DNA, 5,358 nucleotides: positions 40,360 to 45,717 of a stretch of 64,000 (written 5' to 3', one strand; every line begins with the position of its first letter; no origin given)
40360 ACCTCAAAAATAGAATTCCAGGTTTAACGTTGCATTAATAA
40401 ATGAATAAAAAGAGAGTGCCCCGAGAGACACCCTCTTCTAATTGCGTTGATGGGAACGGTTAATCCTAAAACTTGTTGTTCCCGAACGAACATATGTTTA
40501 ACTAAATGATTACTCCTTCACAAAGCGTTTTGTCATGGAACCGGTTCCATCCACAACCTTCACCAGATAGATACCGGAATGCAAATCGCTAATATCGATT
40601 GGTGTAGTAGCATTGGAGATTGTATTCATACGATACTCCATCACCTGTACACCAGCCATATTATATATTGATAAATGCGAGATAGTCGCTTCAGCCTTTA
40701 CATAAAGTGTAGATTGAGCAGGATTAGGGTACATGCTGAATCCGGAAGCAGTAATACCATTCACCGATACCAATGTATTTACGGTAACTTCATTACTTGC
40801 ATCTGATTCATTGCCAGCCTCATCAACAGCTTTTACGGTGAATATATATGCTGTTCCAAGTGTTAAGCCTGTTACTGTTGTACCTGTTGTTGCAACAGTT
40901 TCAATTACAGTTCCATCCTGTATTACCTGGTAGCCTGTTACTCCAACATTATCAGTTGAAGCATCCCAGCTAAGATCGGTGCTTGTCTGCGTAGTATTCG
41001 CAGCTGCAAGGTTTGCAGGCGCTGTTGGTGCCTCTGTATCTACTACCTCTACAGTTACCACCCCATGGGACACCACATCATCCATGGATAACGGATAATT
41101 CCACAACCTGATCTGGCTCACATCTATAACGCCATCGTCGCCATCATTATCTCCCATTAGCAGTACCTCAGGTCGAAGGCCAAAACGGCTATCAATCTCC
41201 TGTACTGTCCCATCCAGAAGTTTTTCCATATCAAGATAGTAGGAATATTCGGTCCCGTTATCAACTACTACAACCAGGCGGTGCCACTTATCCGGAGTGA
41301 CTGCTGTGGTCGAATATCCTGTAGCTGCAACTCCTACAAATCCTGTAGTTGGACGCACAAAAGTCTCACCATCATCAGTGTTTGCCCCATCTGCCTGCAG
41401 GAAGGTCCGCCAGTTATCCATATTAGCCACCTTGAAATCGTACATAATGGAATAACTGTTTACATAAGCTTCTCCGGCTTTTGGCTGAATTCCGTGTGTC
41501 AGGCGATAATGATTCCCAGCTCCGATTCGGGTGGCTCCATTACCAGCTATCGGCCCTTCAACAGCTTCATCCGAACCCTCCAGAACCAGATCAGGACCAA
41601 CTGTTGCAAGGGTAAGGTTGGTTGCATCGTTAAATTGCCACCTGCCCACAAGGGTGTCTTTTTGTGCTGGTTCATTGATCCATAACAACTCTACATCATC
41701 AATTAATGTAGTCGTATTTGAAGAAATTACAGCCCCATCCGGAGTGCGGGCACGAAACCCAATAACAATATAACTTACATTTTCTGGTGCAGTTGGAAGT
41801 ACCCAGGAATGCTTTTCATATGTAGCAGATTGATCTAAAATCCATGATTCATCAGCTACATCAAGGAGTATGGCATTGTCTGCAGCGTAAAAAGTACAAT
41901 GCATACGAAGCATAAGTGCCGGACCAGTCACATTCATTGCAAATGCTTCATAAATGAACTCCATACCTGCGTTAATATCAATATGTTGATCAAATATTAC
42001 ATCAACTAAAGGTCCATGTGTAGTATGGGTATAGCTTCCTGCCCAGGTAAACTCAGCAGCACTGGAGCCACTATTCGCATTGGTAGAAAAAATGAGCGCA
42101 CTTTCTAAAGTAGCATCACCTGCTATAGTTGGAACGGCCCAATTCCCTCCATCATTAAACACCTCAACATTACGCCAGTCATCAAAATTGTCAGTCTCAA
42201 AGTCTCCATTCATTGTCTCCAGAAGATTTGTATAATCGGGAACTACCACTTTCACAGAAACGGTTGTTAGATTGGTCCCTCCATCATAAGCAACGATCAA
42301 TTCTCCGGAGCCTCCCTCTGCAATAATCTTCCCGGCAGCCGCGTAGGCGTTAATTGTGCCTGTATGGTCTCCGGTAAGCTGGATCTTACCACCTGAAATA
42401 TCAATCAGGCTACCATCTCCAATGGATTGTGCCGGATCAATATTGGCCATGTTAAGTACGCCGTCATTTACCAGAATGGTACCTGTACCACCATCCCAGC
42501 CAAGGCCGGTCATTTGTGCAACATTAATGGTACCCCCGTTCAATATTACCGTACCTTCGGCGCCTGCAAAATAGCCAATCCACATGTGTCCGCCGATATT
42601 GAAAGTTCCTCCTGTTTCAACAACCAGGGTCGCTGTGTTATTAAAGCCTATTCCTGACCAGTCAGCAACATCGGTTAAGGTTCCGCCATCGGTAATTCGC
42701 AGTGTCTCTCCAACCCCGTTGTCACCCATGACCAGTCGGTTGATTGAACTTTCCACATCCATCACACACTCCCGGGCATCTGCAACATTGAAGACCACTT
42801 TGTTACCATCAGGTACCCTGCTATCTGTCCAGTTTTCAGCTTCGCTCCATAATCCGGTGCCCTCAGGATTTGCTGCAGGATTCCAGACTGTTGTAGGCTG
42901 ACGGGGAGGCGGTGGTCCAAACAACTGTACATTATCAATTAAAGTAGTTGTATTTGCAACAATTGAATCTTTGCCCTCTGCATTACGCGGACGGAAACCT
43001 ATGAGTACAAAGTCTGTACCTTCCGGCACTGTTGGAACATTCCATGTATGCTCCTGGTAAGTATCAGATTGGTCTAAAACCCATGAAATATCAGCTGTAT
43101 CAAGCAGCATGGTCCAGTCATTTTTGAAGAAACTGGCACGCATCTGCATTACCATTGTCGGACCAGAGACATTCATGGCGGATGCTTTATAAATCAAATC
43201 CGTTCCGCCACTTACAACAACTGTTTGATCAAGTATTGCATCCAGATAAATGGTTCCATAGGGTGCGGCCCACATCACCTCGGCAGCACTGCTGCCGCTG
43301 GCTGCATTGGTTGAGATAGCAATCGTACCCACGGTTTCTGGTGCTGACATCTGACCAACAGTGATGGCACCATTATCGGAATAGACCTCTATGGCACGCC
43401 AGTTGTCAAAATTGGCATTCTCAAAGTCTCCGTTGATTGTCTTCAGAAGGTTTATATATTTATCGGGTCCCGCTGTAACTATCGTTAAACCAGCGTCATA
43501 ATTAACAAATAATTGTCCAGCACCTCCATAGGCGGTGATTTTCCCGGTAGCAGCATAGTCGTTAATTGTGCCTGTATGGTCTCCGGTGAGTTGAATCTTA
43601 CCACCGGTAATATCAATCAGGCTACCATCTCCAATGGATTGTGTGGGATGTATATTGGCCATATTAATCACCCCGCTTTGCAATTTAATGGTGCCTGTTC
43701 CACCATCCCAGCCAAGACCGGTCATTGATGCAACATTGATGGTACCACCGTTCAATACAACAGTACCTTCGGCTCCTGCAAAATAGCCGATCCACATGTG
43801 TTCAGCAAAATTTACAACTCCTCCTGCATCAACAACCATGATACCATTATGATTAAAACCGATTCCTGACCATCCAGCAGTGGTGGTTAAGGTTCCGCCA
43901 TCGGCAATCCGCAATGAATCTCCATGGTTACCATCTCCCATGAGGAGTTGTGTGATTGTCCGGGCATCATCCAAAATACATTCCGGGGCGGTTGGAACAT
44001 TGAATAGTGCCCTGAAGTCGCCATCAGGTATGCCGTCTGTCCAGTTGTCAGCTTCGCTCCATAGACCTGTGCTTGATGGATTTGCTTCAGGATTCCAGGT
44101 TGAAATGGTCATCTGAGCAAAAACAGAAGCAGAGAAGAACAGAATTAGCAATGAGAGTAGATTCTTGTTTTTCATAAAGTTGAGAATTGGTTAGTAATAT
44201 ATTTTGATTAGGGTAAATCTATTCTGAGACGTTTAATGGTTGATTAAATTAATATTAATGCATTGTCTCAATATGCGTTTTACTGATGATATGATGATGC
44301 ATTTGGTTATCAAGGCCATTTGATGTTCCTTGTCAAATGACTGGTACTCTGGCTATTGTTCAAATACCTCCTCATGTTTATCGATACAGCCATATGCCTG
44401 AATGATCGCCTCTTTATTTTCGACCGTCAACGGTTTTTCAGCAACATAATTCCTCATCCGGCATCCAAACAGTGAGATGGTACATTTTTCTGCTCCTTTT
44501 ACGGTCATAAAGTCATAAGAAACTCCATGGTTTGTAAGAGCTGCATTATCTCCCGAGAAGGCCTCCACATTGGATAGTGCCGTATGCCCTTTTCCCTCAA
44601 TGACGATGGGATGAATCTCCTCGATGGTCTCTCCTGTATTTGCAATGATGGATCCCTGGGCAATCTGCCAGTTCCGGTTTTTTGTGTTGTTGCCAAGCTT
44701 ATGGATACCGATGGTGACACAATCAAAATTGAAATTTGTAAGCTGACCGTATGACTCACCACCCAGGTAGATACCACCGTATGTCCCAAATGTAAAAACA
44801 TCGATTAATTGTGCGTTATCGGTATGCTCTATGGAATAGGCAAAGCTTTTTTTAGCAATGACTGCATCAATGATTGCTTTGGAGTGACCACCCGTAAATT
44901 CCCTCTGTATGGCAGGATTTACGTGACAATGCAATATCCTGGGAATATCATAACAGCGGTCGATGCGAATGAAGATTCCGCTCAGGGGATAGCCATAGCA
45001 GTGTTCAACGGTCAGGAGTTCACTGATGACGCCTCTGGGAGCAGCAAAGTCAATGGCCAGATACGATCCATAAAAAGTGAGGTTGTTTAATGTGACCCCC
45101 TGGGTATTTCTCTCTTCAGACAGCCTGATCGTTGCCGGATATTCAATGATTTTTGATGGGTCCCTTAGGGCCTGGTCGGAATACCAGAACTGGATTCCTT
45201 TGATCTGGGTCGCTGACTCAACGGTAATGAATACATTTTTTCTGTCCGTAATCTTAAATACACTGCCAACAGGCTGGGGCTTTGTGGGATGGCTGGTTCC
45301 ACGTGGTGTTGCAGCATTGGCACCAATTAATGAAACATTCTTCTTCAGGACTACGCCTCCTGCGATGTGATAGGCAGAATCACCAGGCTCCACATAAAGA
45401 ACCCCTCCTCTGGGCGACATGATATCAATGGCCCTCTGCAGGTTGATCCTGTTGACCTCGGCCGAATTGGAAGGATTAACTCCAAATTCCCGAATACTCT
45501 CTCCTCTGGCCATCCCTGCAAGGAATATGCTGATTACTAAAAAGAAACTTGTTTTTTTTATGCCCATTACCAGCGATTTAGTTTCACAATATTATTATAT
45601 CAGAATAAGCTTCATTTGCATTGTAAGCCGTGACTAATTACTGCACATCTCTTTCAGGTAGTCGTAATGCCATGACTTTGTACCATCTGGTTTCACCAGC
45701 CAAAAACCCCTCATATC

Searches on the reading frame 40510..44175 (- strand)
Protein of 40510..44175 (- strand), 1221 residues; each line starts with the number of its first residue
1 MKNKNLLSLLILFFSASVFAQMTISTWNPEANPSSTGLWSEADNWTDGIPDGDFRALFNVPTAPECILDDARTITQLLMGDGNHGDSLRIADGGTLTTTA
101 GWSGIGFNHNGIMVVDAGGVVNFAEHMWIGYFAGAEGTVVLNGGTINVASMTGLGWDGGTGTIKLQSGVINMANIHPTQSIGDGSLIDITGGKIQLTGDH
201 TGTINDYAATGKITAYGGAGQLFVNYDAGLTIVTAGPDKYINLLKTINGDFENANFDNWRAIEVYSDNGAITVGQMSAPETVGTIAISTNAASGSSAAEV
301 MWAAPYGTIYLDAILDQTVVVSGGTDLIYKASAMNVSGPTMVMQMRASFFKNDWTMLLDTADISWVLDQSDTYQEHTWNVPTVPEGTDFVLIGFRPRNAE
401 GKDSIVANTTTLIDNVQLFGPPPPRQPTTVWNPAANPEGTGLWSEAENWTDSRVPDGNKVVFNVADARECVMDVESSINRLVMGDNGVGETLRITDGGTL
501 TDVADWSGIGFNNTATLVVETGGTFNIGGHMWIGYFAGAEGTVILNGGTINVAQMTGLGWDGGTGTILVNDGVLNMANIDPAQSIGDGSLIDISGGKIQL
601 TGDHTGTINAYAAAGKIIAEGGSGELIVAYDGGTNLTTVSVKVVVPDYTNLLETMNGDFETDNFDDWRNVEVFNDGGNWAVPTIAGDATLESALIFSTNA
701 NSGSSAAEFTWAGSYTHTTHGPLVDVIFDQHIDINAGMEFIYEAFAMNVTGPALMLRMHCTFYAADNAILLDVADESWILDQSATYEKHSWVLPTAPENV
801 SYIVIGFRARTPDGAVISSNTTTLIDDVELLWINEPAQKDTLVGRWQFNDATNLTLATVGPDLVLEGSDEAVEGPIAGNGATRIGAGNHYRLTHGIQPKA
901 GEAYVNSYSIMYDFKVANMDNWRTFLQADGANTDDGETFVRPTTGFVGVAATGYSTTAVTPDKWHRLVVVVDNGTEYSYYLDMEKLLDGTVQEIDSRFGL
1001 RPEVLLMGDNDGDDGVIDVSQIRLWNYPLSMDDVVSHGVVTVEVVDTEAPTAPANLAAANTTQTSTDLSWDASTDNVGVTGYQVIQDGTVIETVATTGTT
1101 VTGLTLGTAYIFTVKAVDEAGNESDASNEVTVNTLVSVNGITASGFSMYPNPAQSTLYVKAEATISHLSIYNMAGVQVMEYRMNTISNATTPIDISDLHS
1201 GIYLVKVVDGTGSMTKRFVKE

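Call 6: search_protein_families(library=pfam, proteins=[window:40510-44175:-], max_evalue=0.001)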
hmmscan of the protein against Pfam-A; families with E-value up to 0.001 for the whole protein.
window:40510-44175:- (1221 aa): 2 families
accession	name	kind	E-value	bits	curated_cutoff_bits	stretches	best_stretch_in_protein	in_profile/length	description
PF18962.6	Por_Secre_tail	-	1.9e-14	54.1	27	1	1148-1219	1-74/75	Secretion system C-terminal sorting domain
PF00041.27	fn3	-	2.3e-10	41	25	1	1052-1132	2-83/84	Fibronectin type III domain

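Call 57: search_protein_families(library=ncbifam, proteins=[window:40510-44175:-], max_evalue=0.001)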
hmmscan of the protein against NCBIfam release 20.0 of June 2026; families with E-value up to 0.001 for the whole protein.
window:40510-44175:- (1221 aa): 3 families
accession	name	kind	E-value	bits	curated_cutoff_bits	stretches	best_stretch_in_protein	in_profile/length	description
NF041611.1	exoglucan_CbhB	equivalog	2.9e-20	72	1950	1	1041-1138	697-794/997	exoglucanase CbhB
TIGR04183.1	Por_Secre_tail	domain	2.8e-15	56.1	23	1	1148-1221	1-72/72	T9SS type A sorting domain-containing protein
NF045522.1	MXAN_2561_fam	equivalog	3.3e-05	23.5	150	1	1045-1132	164-256/304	MXAN_2561 family MXYO-CTERM-anchored protein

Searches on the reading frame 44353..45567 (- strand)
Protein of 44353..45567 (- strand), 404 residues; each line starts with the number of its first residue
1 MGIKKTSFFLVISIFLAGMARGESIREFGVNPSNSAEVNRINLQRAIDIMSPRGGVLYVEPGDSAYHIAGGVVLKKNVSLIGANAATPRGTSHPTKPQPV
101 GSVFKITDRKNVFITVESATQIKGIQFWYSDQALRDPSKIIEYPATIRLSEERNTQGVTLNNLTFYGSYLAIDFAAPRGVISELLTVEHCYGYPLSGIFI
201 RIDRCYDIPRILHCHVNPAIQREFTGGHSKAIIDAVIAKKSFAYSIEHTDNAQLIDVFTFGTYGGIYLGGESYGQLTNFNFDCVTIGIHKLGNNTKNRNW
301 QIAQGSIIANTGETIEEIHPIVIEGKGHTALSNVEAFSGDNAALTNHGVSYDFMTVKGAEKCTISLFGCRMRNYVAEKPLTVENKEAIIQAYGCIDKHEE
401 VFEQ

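Call 6: search_protein_families(library=pfam, proteins=[window:44353-45567:-], max_evalue=0.001)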
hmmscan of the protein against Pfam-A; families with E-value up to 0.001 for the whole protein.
window:44353-45567:- (404 aa): 1 family
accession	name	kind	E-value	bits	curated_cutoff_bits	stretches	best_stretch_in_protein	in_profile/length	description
PF12708.12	Pect-lyase_RHGA_epim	-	3.7e-05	24.1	27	0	25-88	4-66/213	Rhamnogalacturonase A/epimerase, pectate lyase-like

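Call 41: search_protein_families(library=pfam, proteins=[window:44353-45567:-], max_evalue=0.1)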
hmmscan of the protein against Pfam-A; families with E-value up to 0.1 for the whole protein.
window:44353-45567:- (404 aa): 1 family
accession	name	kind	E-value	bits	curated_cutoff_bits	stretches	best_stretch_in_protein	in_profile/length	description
PF12708.12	Pect-lyase_RHGA_epim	-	3.7e-05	24.1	27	0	25-88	4-66/213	Rhamnogalacturonase A/epimerase, pectate lyase-like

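Call 93: search_solved_structures(query=window:44353-45567:-, max_evalue=1)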
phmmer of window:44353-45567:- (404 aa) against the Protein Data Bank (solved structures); distinct sequences matched with E-value up to 1: 1.
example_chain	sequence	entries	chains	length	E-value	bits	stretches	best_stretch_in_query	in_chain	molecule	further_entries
9vjs_E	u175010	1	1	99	0.58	12.1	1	126-164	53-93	PsaE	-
